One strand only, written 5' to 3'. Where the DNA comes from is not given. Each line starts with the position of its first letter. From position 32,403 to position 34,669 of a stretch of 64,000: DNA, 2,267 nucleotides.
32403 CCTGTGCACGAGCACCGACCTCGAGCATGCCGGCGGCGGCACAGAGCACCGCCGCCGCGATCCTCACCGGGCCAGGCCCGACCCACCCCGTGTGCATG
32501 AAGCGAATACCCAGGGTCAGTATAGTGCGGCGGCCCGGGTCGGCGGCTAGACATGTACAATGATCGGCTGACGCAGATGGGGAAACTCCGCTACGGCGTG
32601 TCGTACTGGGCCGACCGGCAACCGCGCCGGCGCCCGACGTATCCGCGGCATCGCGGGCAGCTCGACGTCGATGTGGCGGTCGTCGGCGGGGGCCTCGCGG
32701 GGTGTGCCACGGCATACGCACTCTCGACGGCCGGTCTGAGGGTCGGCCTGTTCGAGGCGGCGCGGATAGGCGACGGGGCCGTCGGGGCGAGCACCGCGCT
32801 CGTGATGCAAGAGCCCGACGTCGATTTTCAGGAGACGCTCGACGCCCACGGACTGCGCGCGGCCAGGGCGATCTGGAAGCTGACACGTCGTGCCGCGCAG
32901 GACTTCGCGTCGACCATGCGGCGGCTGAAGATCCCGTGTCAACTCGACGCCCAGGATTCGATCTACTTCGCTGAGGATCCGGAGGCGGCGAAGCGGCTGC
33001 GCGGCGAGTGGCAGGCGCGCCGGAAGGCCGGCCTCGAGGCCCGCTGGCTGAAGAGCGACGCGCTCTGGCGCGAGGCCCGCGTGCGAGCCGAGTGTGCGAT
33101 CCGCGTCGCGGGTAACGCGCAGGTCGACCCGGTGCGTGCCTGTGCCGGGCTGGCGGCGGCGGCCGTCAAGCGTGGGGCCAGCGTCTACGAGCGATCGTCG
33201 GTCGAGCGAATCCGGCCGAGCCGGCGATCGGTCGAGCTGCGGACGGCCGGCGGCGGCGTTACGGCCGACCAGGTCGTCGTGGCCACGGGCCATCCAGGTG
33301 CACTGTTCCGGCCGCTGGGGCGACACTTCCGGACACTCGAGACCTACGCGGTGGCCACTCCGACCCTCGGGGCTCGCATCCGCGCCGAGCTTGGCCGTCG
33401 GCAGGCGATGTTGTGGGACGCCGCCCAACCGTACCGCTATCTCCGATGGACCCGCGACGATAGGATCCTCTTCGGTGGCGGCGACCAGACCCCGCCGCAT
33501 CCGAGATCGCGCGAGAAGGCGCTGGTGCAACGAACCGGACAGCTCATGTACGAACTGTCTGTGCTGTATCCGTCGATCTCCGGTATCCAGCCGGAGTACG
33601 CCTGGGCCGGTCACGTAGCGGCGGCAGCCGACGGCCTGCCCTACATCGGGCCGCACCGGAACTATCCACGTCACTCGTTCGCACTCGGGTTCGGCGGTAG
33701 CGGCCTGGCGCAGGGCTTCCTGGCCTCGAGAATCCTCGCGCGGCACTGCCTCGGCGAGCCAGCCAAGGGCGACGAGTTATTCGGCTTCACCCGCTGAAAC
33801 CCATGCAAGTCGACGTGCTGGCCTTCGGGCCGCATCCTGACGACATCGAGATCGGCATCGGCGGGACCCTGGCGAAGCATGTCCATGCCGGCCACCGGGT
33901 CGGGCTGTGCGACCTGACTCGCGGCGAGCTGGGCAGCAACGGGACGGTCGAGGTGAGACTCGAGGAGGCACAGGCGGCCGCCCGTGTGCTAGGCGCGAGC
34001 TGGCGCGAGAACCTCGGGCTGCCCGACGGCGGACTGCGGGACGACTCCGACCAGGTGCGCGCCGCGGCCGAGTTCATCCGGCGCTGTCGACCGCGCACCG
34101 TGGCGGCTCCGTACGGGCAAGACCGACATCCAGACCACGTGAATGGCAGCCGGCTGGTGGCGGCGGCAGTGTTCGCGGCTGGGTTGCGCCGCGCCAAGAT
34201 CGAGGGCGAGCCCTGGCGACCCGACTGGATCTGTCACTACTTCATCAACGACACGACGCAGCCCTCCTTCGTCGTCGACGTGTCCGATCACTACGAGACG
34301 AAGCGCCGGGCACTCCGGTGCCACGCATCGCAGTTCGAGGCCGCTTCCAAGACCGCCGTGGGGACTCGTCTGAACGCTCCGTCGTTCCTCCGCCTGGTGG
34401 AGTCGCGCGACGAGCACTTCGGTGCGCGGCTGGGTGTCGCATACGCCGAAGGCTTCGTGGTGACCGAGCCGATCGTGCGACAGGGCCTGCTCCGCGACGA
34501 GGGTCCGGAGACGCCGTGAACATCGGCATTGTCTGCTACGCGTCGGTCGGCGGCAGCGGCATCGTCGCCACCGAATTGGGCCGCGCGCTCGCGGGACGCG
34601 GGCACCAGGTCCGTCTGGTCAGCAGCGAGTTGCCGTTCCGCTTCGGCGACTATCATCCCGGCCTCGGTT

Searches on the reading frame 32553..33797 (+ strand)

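Call 63: search_protein_families(library=pfam, proteins=[window:32553-33797:+], max_evalue=0.00001)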
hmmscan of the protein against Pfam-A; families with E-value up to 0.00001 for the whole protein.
window:32553-33797:+ (414 aa): 3 families
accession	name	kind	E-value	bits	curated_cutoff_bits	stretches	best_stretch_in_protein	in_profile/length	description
PF01266.30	DAO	-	3.8e-55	188.3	27.9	1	40-397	1-352/353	FAD dependent oxidoreductase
PF00890.30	FAD_binding_2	-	1.9e-08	34.4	20.4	1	40-268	1-225/414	FAD binding domain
PF07992.20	Pyr_redox_2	-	2e-06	27.9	26.1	0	40-248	2-110/291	Pyridine nucleotide-disulphide oxidoreductase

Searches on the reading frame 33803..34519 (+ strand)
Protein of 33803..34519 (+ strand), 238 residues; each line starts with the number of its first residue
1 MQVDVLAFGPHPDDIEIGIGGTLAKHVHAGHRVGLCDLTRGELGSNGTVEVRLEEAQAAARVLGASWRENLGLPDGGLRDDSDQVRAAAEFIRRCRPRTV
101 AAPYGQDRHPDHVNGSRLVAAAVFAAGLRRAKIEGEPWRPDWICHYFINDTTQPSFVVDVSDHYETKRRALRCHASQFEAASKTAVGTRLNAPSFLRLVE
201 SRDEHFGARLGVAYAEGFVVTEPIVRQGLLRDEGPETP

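Call 63: search_protein_families(library=pfam, proteins=[window:33803-34519:+], max_evalue=0.00001)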
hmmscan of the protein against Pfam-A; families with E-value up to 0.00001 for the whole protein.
window:33803-34519:+ (238 aa): 1 family
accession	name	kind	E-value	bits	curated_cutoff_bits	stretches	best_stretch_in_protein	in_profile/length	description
PF02585.22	PIG-L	-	9.9e-27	94.4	28.2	1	6-122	1-128/129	GlcNAc-PI de-N-acetylase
